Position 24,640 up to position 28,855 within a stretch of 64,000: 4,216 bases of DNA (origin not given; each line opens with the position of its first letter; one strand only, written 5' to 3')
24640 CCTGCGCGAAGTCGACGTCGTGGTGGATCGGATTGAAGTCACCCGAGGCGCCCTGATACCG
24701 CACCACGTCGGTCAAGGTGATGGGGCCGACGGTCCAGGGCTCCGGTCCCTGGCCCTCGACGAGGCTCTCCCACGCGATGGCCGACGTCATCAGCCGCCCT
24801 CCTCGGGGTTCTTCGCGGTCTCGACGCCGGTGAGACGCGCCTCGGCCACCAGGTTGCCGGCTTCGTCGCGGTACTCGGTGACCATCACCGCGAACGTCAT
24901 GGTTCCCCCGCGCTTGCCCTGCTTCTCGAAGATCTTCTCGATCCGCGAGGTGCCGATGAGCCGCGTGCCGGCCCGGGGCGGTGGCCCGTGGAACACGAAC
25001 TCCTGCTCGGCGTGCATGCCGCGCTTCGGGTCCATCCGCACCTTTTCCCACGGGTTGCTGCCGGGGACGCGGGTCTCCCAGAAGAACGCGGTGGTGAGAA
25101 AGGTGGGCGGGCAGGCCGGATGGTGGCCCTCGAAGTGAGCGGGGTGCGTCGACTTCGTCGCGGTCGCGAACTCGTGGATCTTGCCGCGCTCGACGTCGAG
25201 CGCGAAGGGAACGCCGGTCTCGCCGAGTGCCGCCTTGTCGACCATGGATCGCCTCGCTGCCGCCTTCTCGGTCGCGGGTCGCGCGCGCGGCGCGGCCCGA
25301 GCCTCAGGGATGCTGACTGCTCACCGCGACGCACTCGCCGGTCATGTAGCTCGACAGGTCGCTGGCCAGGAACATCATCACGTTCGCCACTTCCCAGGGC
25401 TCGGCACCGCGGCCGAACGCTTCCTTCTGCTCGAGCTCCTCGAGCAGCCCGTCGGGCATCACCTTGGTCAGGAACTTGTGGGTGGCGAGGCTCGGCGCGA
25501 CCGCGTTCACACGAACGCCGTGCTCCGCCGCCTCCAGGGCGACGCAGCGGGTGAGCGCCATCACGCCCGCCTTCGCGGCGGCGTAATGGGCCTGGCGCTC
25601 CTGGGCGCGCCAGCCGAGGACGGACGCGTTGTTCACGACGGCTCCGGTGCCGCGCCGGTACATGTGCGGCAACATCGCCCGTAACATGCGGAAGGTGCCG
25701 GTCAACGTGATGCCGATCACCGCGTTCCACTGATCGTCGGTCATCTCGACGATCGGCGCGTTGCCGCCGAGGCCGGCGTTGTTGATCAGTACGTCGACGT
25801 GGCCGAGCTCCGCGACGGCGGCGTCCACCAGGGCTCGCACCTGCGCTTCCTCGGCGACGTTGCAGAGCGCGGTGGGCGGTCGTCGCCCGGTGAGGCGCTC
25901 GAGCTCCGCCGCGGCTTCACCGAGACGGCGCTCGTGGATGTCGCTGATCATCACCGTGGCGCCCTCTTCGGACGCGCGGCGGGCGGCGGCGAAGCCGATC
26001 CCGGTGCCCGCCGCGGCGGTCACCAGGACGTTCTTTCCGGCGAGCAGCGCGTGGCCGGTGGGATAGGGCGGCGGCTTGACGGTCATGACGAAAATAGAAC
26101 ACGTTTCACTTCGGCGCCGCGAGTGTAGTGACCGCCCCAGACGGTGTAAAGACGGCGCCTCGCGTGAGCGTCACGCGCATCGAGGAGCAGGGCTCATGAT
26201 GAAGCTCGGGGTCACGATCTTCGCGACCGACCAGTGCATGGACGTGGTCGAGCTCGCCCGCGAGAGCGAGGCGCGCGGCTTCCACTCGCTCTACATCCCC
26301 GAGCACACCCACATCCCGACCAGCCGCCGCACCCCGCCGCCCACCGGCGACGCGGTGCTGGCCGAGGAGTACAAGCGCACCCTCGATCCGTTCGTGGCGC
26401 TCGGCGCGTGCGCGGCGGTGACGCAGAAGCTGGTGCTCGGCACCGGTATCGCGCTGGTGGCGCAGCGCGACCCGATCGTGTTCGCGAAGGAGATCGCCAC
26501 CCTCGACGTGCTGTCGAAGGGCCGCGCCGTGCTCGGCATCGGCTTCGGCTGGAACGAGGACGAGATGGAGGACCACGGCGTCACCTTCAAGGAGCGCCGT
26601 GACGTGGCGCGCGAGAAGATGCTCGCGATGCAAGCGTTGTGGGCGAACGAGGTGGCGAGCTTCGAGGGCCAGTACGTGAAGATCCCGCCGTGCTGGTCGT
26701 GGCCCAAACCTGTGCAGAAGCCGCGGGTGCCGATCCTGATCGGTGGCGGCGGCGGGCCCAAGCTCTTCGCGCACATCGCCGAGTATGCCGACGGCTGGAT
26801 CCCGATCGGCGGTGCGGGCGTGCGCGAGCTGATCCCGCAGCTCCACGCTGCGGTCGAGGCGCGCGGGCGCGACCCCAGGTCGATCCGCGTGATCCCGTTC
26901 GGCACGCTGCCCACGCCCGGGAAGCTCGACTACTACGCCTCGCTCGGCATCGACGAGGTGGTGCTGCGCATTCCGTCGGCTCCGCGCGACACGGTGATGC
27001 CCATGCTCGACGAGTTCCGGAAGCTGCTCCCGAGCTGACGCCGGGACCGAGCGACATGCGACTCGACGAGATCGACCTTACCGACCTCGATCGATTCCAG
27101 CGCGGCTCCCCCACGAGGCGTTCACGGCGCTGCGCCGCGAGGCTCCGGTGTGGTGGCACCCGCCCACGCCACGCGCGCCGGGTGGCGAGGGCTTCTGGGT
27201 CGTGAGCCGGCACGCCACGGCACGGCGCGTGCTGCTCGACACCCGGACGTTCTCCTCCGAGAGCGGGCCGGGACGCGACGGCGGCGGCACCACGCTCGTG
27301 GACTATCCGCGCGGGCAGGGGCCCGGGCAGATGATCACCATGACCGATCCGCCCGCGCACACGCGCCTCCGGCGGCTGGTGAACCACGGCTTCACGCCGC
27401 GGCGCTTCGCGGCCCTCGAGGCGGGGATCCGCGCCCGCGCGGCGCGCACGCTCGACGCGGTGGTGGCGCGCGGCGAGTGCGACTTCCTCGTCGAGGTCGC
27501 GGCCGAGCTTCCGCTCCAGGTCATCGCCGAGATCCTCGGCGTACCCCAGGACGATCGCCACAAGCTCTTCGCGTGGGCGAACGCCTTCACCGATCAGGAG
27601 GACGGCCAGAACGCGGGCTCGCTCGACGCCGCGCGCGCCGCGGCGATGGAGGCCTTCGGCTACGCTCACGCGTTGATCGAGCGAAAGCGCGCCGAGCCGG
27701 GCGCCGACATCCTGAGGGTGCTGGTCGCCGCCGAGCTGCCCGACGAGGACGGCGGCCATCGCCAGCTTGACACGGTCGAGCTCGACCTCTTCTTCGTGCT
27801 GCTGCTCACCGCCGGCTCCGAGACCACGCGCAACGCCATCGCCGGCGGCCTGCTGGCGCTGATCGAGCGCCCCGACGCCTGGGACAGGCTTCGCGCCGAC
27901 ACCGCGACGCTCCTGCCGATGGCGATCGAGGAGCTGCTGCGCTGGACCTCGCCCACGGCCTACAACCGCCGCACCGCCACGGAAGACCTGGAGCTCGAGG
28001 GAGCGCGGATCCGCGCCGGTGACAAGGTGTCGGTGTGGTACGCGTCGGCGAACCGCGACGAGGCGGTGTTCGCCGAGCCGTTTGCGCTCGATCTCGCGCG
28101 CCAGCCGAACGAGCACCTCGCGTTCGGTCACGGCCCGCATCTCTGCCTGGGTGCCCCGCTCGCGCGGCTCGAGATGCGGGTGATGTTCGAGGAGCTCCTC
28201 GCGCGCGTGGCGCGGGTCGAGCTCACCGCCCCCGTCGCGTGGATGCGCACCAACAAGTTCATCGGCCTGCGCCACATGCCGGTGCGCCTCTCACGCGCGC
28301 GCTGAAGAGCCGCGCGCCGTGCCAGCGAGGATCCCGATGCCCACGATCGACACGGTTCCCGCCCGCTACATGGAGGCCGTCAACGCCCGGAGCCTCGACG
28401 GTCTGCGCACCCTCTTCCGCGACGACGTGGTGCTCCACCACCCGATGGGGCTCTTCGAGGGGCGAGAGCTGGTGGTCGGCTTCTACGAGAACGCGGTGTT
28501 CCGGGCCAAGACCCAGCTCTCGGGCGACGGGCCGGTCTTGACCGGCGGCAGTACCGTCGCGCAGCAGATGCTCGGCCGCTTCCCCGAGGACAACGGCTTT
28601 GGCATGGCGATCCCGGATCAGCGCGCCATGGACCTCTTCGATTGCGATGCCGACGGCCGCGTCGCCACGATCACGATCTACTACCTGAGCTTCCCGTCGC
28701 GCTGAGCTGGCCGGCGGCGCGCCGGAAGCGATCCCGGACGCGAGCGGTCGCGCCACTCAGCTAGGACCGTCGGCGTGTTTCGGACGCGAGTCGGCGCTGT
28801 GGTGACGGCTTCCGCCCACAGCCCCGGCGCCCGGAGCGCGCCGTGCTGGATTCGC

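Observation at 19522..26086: Duplicated [acyl-CoA dehydrogenase + MaoC + hot-dog partner] modules with a family III CoA-transferase and an SDR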

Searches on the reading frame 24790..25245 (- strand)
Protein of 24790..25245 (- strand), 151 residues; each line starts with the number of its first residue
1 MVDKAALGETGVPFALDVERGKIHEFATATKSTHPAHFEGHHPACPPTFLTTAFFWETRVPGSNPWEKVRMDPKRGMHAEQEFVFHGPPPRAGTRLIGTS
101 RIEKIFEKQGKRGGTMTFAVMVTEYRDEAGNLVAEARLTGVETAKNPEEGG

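Call 5: search_protein_families(library=pfam, proteins=[window:24790-25245:-])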
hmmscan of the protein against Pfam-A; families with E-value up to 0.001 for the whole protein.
window:24790-25245:- (151 aa): 2 families
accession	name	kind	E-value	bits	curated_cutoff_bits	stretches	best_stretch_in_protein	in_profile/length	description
PF13452.11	FAS1_DH_region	-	7.3e-16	58.9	22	1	13-135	9-131/132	FAS1-like, dehydratase domain region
PF22622.2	MFE-2_hydrat-2_N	-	0.0007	19.8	27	1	44-139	33-125/130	MFE-2 hydratase 2 N-terminal domain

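Call 6: search_protein_families(library=ncbifam, proteins=[window:24790-25245:-])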
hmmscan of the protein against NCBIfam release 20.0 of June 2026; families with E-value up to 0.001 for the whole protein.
window:24790-25245:- (151 aa): 3 families
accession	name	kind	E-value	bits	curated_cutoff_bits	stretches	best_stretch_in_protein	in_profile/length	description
NF040624.1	HadA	equivalog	1.2e-08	35.3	180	1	17-139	12-134/144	(3R)-hydroxyacyl-ACP dehydratase subunit HadA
NF040620.1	fused_HadA_HadB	exception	4.1e-05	23.2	350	1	17-129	12-127/329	fused (3R)-hydroxyacyl-ACP dehydratase subunits HadA/HadB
NF040621.1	Dietz_HadA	exception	0.00068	20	200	1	67-135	59-121/132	(3R)-hydroxyacyl-ACP dehydratase subunit HadA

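Call 10: search_solved_structures(query=window:24790-25245:-, max_evalue=0.01)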
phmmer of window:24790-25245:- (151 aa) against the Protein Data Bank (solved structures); distinct sequences matched with E-value up to 0.01: 1.
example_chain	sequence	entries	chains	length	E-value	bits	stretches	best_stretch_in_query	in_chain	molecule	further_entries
8pwz_A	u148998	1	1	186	0.0037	20.7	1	17-111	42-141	UPF0336 protein Rv0504c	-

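Call 39: find_homologous_proteins(query=window:24790-25245:-, max_evalue=0.00001)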
Query window:24790-25245:- (151 aa): 1589 proteins with E <= 0.00001 among 1612 candidates; the best 120 are listed.
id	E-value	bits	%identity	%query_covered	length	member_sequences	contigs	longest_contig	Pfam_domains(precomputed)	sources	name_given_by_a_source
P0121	1.6e-97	342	99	100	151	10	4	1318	PF13452.12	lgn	-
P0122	9.2e-78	278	82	99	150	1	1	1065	PF13452.12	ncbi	-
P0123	1.0e-77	278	81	99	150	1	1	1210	PF13452.12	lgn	-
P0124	3.2e-73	263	75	99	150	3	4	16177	PF13452.12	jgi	jgi:hypothetical protein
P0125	4.7e-72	259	78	99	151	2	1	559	PF13452.12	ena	-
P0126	5.6e-72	259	78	99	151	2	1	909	PF13452.12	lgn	-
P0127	7.3e-72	259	76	99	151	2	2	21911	PF13452.12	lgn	-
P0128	3.5e-71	256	76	99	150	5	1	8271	PF13452.12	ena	-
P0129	4.5e-71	256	76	99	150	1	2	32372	PF13452.12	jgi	jgi:hypothetical protein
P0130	6.7e-71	255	75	96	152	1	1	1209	PF13452.12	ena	-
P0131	7.4e-71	255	74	99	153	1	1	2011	PF13452.12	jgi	jgi:hypothetical protein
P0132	1.9e-70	254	74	99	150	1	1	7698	PF13452.12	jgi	jgi:hypothetical protein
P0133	5.3e-70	252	74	98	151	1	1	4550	PF13452.12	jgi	jgi:hypothetical protein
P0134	8.7e-70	252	73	99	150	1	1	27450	PF13452.12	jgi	jgi:N-terminal half of MaoC dehydratase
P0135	8.9e-70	252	74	99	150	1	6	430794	PF13452.12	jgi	jgi:hypothetical protein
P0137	1.5e-69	251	74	99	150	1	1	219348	PF13452.12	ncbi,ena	-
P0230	2.3e-63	231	68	99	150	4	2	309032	PF13452.12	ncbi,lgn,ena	-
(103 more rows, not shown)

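Call 40: find_encoding_contigs(protein=P0137, flank=10000, max_places=2)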
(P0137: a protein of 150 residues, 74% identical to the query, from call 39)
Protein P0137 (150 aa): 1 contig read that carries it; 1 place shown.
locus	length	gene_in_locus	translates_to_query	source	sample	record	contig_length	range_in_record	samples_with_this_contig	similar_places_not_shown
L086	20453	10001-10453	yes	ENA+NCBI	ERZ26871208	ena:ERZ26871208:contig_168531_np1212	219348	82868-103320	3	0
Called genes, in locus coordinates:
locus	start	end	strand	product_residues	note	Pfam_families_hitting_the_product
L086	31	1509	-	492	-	-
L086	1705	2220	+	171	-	PF16117:DUF4833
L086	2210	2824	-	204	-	PF13489:Methyltransf_23, PF13847:Methyltransf_31, PF13649:Methyltransf_25, PF08241:Methyltransf_11, PF08242:Methyltransf_12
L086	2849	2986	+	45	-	-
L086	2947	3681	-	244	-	-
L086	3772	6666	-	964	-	PF00176:SNF2-rel_dom, PF00271:Helicase_C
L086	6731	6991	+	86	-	-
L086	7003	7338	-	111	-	PF02036:SCP2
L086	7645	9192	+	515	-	PF00501:AMP-binding, PF13193:AMP-binding_C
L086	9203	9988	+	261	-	PF00106:adh_short, PF08659:KR, PF13561:adh_short_C2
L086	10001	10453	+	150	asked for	PF13452:FAS1_DH_region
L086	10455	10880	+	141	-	PF01575:MaoC_dehydratas, PF13452:FAS1_DH_region (weak)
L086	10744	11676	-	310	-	PF00106:adh_short, PF13561:adh_short_C2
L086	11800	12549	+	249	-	PF00378:ECH_1, PF16113:ECH_2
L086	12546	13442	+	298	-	PF01144:CoA_trans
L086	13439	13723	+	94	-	-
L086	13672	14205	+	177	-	PF01144:CoA_trans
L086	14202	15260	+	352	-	PF00478:IMPDH (weak), PF03060:NMO, PF01070:FMN_dh (weak), PF03060:NMO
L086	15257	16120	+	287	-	PF00378:ECH_1, PF16113:ECH_2, PF00378:ECH_1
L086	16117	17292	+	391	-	PF02771:Acyl-CoA_dh_N, PF02770:Acyl-CoA_dh_M, PF00441:Acyl-CoA_dh_1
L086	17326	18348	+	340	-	PF02771:Acyl-CoA_dh_N, PF00441:Acyl-CoA_dh_1, PF08028:Acyl-CoA_dh_2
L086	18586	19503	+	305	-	PF00108:Thiolase_N, PF00109:ketoacyl-synt (weak), PF02803:Thiolase_C, PF22691:Thiolase_C_1 (faint)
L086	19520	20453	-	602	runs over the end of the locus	-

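Call 41: find_encoding_contigs(protein=P0230, flank=10000, max_places=2)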
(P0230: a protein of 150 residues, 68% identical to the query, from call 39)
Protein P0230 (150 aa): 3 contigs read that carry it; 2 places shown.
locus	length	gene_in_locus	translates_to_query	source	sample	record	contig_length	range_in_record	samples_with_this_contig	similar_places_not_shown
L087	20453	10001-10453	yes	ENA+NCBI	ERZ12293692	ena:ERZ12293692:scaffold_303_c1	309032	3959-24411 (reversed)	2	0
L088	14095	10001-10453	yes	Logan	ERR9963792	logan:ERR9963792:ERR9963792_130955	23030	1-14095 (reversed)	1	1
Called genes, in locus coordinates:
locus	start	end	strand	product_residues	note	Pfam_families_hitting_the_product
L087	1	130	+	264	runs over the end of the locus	PF01553:Acyltransferase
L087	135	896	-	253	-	PF11967:RecO_N, PF02565:RecO_C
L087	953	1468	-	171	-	PF12844:HTH_19, PF13413:HTH_25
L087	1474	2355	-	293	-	PF13424:TPR_12 (faint), PF13371:TPR_9 (faint), PF00515:TPR_1 (weak), PF07719:TPR_2 (weak), PF13414:TPR_11, PF13432:TPR_16 (weak), PF13414:TPR_11 (weak), PF13431:TPR_17 (weak), +5 more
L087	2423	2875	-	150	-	-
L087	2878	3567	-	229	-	-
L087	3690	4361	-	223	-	PF04055:Radical_SAM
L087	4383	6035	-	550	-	PF00890:FAD_binding_2, PF12831:FAD_oxidored (weak), PF13450:NAD_binding_8 (faint)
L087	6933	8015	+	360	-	PF02771:Acyl-CoA_dh_N, PF02770:Acyl-CoA_dh_M, PF00441:Acyl-CoA_dh_1, PF08028:Acyl-CoA_dh_2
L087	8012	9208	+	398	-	PF02771:Acyl-CoA_dh_N, PF02770:Acyl-CoA_dh_M, PF00441:Acyl-CoA_dh_1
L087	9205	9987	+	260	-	PF00106:adh_short, PF08659:KR, PF13561:adh_short_C2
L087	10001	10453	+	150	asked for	PF13452:FAS1_DH_region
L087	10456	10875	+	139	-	PF01575:MaoC_dehydratas, PF13452:FAS1_DH_region (weak)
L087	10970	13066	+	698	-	PF01807:Zn_ribbon_DnaG, PF08275:DNAG_N, PF01751:Toprim, PF13155:Toprim_2, PF13362:Toprim_3, PF13662:Toprim_4, PF10410:DnaB_bind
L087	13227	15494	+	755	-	PF03979:Sigma70_r1_1, PF00140:Sigma70_r1_2, PF04546:Sigma70_ner, PF04542:Sigma70_r2, PF04539:Sigma70_r3, PF04545:Sigma70_r4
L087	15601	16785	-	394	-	-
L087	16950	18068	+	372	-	PF01883:FeS_assembly_P, PF01656:CbiA, PF02374:ArsA_ATPase (faint), PF09140:MipZ, PF10609:ParA, PF13614:AAA_31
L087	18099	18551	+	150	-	-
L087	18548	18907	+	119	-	-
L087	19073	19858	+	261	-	-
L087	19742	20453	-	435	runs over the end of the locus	PF14078:DUF4259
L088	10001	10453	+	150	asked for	PF13452:FAS1_DH_region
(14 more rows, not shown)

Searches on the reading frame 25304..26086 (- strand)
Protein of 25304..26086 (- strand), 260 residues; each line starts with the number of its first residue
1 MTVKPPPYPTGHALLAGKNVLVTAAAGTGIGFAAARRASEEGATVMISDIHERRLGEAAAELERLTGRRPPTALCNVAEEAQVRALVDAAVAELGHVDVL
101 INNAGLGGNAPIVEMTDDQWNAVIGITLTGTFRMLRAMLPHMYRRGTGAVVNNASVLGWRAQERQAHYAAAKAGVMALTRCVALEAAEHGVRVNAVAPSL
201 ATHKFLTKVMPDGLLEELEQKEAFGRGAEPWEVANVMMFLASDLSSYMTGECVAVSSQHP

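Call 5: search_protein_families(library=pfam, proteins=[window:25304-26086:-])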
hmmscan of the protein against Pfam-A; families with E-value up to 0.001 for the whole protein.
window:25304-26086:- (260 aa): 3 families
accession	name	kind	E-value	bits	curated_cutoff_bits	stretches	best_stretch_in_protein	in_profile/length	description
PF13561.12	adh_short_C2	-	1.2e-58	198.9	27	1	25-255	3-231/236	Enoyl-(Acyl carrier protein) reductase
PF00106.31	adh_short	-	3e-50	170.8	26.6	1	18-201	1-182/195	short chain dehydrogenase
PF08659.16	KR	-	1.6e-10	41.7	22.6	1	21-180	4-161/180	KR domain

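Call 6: search_protein_families(library=ncbifam, proteins=[window:25304-26086:-])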
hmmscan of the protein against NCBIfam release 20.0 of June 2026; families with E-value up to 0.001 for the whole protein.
window:25304-26086:- (260 aa): 227 families (the best 25 are shown)
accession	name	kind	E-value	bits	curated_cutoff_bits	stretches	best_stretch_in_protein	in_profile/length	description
NF005880.0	PRK07831.1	equivalog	1.9e-128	427.6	336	1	3-260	4-263/263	SDR family oxidoreductase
NF004198.0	PRK05653.1-3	equivalog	3e-66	223.4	296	1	14-256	4-243/248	3-oxoacyl-ACP reductase FabG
NF052558.1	MBtsdlDhBudC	equivalog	2.3e-61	207.6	270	1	16-255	2-237/250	meso-2,3-butanediol dehydrogenase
TIGR01830.1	3oxo_ACP_reduc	equivalog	2.4e-57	194.4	297.75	1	21-256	2-235/239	3-oxoacyl-[acyl-carrier-protein] reductase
NF004791.0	PRK06138.1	equivalog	1.5e-54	185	312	1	15-255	3-245/252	SDR family oxidoreductase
NF005559.1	PRK07231.1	subfamily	3.3e-54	184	215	1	15-255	2-243/249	glucose 1-dehydrogenase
NF053701.1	CsHdxCHCADhChcB2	equivalog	8.9e-54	182.6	350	1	20-256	5-239/245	cis-4-hydroxycyclohexanecarboxylate dehydrogenase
NF009466.0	PRK12826.1-2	subfamily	5.4e-53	180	222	1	18-256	4-241/248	3-oxoacyl-ACP reductase FabG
NF004197.0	PRK05653.1-1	equivalog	1.2e-52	179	332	1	14-256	4-243/249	3-oxoacyl-ACP reductase FabG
NF004818.0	PRK06172.1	equivalog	4.9e-50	170.2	336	1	15-255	5-246/253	SDR family oxidoreductase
NF009093.0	PRK12429.1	subfamily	2.4e-49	168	258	1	15-256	3-253/259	3-hydroxybutyrate dehydrogenase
TIGR01963.1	PHB_DH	subfamily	3.2e-47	160.9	307.05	1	18-256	2-249/255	3-hydroxybutyrate dehydrogenase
TIGR01829.1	AcAcCoA_reduct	subfamily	2.6e-46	158.2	302.1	1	21-255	4-236/242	acetoacetyl-CoA reductase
NF033173.0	anticapsin_BacC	exception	3.5e-46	157.7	525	1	15-254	2-244/252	dihydroanticapsin 7-dehydrogenase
NF005469.0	PRK07063.1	equivalog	3.6e-46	157.8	306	1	15-255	5-250/260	SDR family oxidoreductase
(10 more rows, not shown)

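Call 17: search_solved_structures(query=window:25304-26086:-, max_evalue=1e-30)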
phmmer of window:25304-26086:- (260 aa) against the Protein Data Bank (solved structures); distinct sequences matched with E-value up to 1e-30: 88 (the best 60 are shown).
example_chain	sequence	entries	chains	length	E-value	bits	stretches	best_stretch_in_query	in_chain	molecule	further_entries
3o38_A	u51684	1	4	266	2.5e-88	298.8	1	6-259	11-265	Short chain dehydrogenase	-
2et6_A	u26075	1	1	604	1.4e-46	162.1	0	15-206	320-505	(3R)-hydroxyacyl-CoA dehydrogenase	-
4nbv_A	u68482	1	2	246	1.3e-42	149.1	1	15-256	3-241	3-oxoacyl-[acyl-carrier-protein] reductase putative short-chain dehydrogenases/reductases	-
4nbu_A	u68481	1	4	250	8.8e-42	146.4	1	17-255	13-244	3-oxoacyl-(Acyl-carrier-protein) reductase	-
5itv_A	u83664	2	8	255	2.4e-41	145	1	15-255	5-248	Dihydroanticapsin 7-dehydrogenase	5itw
6xew_A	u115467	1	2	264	3.8e-40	141.1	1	19-255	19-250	2,3-butanediol dehydrogenase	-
6vsp_A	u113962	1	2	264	3.8e-40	141.1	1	19-255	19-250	2,3-butanediol dehydrogenase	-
7tzp_A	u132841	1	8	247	5.4e-40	140.6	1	15-255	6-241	3-oxoacyl-ACP reductase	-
6t6n_A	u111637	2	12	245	8.4e-40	140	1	15-255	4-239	3-oxoacyl-[acyl-carrier protein] reductase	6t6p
3sj7_A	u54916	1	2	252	8.6e-40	139.9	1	17-256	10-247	3-oxoacyl-(Acyl-carrier-protein) reductase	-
3osu_A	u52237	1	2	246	1.1e-39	139.5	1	18-256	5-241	3-oxoacyl-[acyl-carrier-protein] reductase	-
3woh_A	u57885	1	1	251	1.6e-39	139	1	10-256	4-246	SiaM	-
6xex_A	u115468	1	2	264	2.3e-39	138.5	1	19-255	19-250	2,3-butanediol dehydrogenase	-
8sy8_A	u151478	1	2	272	7.5e-39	136.8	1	17-256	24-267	4-formylbenzenesulfonate dehydrogenase TsaC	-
4ure_A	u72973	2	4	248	3e-38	134.8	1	14-256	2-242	CYCLOHEXANOL DEHYDROGENASE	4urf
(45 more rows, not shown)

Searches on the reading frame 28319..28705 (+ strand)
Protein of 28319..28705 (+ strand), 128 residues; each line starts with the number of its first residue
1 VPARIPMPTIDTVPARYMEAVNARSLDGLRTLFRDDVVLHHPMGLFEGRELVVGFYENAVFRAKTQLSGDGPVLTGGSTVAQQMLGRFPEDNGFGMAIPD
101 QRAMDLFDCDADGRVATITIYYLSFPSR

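Call 9: search_protein_families(library=pfam, proteins=[window:28319-28705:+], max_evalue=0.01)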
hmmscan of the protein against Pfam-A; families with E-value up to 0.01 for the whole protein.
window:28319-28705:+ (128 aa): 3 families
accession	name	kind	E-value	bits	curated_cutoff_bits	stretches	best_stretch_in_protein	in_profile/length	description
PF12680.13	SnoaL_2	-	4.1e-10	40.6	27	1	16-116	3-100/102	SnoaL-like domain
PF13577.12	SnoaL_4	-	3.7e-05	24.1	24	1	13-59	12-60/126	SnoaL-like domain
PF14534.12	DUF4440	-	7.9e-05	23.5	25.2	1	13-67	4-66/107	Domain of unknown function (DUF4440)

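Call 61: search_protein_families(library=ncbifam, proteins=[window:28319-28705:+], max_evalue=0.00001)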
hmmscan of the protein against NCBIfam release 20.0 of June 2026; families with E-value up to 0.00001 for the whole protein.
window:28319-28705:+ (128 aa): 0 families
